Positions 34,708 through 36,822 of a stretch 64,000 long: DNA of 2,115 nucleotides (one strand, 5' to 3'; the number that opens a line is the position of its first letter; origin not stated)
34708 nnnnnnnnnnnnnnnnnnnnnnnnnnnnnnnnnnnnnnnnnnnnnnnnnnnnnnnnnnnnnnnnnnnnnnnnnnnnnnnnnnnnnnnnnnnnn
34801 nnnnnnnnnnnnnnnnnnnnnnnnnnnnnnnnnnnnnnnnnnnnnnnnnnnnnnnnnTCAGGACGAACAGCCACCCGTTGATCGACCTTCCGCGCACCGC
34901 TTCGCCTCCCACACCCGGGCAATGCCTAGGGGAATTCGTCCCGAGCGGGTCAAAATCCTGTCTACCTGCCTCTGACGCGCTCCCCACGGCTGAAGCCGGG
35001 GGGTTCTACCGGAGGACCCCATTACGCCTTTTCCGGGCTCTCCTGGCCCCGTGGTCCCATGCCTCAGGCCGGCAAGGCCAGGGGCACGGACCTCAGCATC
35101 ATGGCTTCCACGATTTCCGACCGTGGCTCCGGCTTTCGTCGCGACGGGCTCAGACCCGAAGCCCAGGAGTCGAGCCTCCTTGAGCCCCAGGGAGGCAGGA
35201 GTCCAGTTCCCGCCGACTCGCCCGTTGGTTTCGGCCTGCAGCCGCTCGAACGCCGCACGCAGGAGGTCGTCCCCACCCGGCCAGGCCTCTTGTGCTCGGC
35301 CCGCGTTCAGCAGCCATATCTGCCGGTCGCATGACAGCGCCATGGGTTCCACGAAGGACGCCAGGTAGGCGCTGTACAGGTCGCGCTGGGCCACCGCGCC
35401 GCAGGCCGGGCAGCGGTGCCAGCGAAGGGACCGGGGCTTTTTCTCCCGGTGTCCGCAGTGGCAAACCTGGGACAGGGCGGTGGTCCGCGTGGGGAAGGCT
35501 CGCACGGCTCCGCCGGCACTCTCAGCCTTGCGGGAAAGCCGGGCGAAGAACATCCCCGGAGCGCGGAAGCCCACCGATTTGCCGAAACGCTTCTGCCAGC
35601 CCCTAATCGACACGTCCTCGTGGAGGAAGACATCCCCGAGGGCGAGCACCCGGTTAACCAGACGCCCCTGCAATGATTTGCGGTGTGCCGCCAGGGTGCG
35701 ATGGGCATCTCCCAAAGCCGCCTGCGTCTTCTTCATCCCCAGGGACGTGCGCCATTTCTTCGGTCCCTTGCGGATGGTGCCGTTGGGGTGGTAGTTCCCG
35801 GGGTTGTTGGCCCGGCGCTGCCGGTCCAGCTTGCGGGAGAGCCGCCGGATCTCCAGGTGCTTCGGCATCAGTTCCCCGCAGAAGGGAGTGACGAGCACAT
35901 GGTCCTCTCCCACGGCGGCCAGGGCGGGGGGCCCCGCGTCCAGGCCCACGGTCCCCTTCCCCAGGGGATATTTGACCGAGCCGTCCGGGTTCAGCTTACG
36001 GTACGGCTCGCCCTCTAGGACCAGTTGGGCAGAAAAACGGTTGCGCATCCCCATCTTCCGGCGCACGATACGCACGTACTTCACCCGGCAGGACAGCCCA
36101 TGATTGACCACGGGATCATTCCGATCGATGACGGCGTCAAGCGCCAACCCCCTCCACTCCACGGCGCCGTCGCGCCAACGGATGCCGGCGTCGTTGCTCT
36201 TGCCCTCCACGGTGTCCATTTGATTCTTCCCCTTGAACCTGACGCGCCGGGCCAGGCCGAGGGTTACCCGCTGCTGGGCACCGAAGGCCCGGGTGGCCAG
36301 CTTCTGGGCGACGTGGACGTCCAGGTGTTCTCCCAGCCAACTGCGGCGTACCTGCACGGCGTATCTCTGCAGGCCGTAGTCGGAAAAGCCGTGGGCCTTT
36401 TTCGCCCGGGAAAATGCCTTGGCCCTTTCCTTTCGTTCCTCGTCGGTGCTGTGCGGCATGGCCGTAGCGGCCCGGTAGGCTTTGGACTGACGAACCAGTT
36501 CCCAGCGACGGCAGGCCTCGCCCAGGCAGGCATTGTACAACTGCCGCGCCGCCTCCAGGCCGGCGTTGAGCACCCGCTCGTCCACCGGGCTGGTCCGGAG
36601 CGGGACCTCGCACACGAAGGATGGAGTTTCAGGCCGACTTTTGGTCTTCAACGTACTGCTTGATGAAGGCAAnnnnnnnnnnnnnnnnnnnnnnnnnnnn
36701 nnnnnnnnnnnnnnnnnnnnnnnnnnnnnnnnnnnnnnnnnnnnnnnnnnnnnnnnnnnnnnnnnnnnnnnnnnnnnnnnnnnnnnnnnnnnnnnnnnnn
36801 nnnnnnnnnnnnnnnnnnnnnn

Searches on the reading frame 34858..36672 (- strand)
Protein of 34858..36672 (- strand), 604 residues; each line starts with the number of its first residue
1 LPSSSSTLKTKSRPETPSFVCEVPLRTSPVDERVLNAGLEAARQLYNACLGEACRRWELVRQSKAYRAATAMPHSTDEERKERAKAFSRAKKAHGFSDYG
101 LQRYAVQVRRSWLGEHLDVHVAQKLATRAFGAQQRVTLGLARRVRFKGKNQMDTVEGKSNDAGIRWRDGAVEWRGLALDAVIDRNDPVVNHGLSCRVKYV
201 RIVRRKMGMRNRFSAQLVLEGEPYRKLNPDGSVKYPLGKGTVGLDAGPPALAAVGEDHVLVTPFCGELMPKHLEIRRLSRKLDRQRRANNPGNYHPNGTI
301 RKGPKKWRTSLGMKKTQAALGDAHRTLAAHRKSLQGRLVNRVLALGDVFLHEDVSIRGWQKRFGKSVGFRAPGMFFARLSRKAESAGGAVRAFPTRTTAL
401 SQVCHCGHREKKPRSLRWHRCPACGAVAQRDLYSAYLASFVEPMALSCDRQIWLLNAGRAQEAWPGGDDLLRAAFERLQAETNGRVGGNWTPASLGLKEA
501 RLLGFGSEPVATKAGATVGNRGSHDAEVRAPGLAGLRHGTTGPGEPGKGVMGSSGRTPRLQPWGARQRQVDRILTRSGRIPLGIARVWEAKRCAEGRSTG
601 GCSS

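Call 74: search_protein_families(library=pfam, proteins=[window:34858-36672:-], max_evalue=0.001)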
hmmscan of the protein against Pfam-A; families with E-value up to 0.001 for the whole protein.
window:34858-36672:- (604 aa): 1 family
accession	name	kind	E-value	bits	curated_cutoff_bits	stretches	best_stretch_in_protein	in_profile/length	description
PF07282.18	Cas12f1-like_TNB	-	1.5e-08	35.1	26.3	1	373-435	2-57/60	Cas12f1-like, TNB domain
